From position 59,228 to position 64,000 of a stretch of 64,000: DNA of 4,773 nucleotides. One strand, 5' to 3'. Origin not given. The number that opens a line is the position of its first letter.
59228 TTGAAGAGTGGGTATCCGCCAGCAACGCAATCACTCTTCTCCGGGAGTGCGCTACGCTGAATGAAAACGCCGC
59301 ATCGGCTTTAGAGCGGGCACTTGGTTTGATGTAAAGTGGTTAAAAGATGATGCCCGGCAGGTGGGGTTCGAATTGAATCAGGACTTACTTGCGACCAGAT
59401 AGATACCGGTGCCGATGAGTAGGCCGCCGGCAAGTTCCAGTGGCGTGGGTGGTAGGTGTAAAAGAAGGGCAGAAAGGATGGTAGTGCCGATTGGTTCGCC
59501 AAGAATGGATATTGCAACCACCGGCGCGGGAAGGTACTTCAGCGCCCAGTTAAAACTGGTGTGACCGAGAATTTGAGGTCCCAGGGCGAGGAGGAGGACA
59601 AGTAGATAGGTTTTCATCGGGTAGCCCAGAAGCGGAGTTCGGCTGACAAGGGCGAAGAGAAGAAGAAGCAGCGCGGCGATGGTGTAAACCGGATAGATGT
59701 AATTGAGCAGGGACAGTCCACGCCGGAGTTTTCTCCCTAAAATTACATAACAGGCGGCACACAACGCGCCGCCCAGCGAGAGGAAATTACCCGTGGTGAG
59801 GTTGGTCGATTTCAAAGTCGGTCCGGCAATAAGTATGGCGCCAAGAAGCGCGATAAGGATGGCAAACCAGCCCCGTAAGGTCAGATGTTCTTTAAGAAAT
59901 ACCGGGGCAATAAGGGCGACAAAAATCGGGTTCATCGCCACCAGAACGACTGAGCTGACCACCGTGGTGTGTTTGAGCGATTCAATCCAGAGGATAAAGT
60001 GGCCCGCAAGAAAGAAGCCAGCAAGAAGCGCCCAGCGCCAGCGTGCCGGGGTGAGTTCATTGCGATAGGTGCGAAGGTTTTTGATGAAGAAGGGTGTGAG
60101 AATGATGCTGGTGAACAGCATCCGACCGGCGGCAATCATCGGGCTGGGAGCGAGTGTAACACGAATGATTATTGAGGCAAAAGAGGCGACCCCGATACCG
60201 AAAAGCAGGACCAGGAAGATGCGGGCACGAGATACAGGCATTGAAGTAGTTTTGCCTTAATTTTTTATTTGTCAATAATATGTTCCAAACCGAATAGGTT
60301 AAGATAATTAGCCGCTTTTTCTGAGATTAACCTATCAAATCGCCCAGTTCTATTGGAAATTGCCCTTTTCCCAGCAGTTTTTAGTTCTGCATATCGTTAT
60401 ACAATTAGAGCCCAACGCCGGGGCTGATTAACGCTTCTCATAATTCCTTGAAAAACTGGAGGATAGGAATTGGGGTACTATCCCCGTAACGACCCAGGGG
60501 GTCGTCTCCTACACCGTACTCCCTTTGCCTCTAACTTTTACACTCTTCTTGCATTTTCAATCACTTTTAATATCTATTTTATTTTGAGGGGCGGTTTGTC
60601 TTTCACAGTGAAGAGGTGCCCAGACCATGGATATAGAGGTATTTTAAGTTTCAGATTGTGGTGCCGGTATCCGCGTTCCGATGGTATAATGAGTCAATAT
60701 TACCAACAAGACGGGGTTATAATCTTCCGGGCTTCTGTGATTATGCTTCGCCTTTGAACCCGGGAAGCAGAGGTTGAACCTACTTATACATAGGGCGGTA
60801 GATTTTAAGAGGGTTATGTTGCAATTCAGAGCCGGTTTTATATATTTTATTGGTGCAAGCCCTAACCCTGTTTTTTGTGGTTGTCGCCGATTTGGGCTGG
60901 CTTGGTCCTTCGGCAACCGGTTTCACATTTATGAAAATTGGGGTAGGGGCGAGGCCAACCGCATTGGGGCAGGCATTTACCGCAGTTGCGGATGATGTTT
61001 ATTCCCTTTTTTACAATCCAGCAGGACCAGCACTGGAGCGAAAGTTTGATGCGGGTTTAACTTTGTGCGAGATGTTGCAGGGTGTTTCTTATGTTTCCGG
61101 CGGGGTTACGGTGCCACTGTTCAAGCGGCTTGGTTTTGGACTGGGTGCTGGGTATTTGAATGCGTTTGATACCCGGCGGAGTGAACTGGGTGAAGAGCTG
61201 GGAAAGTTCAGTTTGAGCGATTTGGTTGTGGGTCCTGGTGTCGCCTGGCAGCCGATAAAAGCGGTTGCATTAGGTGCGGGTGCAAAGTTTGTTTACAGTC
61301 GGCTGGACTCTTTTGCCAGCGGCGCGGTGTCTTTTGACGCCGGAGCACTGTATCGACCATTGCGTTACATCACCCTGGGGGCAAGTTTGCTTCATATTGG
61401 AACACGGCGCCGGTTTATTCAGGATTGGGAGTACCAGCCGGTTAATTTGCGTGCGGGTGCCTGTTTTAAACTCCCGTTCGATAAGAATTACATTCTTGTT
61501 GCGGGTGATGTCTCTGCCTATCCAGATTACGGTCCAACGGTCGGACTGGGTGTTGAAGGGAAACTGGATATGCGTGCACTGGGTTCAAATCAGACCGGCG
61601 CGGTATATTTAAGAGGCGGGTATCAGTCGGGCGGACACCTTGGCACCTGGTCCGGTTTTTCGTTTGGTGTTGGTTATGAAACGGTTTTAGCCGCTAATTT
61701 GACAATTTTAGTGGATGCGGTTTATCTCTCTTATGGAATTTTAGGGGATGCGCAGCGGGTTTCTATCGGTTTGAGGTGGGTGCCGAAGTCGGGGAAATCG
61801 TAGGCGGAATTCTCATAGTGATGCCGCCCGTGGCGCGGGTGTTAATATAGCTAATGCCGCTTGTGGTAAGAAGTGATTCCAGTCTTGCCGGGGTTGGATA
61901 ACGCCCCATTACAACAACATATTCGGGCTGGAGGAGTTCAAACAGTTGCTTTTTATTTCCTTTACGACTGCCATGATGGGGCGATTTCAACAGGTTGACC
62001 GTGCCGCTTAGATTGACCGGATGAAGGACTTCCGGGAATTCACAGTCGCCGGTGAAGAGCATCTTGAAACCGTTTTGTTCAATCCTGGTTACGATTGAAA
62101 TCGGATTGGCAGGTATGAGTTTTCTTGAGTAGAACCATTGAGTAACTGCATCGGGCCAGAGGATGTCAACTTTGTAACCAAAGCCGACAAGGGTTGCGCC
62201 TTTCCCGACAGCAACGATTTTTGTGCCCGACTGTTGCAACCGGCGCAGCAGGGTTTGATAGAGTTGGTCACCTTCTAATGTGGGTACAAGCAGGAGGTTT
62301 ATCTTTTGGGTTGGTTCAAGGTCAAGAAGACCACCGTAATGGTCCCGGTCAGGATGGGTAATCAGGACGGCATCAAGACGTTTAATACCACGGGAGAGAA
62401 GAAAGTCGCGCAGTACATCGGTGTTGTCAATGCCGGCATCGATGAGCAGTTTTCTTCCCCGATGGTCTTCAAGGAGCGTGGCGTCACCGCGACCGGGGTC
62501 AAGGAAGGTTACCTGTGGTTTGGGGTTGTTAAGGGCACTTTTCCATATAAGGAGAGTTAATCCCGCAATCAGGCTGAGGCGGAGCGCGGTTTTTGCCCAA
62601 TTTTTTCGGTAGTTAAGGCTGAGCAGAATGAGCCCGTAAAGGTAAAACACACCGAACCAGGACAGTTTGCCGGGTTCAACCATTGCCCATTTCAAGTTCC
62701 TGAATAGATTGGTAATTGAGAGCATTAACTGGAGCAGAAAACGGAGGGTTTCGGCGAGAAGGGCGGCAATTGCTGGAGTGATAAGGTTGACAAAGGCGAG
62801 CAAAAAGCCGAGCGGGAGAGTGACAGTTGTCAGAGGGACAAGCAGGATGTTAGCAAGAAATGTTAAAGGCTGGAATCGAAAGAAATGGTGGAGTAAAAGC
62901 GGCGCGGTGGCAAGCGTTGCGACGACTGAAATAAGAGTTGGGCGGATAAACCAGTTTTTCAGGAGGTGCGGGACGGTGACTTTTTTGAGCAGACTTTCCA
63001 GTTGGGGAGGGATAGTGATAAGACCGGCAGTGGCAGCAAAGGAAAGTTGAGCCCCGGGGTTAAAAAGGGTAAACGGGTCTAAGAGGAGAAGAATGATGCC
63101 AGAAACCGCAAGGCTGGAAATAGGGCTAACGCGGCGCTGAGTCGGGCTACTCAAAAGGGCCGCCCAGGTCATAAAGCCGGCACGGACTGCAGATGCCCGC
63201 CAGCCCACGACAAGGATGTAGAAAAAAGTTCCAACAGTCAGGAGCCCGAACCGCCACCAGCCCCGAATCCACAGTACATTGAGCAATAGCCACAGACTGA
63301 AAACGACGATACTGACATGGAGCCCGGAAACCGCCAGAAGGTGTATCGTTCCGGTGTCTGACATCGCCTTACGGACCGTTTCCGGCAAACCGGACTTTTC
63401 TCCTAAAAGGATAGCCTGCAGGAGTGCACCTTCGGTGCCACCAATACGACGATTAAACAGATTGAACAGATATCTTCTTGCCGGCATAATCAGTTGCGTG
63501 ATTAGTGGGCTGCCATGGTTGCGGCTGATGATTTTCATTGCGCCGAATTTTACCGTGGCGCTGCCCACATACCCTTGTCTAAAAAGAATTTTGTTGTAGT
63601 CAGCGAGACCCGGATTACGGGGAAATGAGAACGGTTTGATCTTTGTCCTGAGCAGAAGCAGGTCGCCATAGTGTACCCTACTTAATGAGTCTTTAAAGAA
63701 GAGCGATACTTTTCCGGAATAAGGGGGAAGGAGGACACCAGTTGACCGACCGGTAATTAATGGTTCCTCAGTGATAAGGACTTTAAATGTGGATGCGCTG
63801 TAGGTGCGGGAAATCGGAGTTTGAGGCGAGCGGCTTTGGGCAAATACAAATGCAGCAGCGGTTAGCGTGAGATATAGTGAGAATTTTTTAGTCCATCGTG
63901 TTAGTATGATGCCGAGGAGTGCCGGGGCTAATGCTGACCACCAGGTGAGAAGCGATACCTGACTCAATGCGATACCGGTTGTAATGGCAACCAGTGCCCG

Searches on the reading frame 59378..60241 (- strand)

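Call 67: search_protein_families(library=pfam, proteins=[window:59378-60241:-], max_evalue=0.00001)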
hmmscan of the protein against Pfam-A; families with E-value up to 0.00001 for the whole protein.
window:59378-60241:- (287 aa): 2 families
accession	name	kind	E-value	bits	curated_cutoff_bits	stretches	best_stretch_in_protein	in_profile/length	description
PF00892.27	EamA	-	3.9e-32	111.8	28.2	2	150-284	2-134/135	EamA-like transporter family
PF03151.22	TPT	-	9.4e-06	25.6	30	1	32-195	29-193/291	Triose-phosphate Transporter family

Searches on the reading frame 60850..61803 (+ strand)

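Call 67: search_protein_families(library=pfam, proteins=[window:60850-61803:+], max_evalue=0.00001)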
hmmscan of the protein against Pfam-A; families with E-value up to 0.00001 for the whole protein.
window:60850-61803:+ (317 aa): 1 family
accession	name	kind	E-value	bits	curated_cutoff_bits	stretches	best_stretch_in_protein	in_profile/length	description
PF03687.19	UPF0164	-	1.4e-06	27.8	21.4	0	24-62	40-78/325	Uncharacterised protein family (UPF0164)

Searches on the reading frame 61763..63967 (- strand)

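Call 67: search_protein_families(library=pfam, proteins=[window:61763-63967:-], max_evalue=0.00001)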
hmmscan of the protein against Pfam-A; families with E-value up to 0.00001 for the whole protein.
window:61763-63967:- (734 aa): 4 families
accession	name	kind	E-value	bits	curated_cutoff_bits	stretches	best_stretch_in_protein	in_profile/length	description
PF03772.21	Competence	-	3.3e-57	194.3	23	1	186-454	1-267/270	Competence protein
PF00753.33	Lactamase_B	-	1.4e-13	51.6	22.7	1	490-685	2-191/196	Metallo-beta-lactamase superfamily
PF13567.11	DUF4131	-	1.6e-11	44.6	31.6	1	5-140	6-160/165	Domain of unknown function (DUF4131)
PF12706.13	Lactamase_B_2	-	1.7e-08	34.8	27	1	505-645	1-147/200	Beta-lactamase superfamily domain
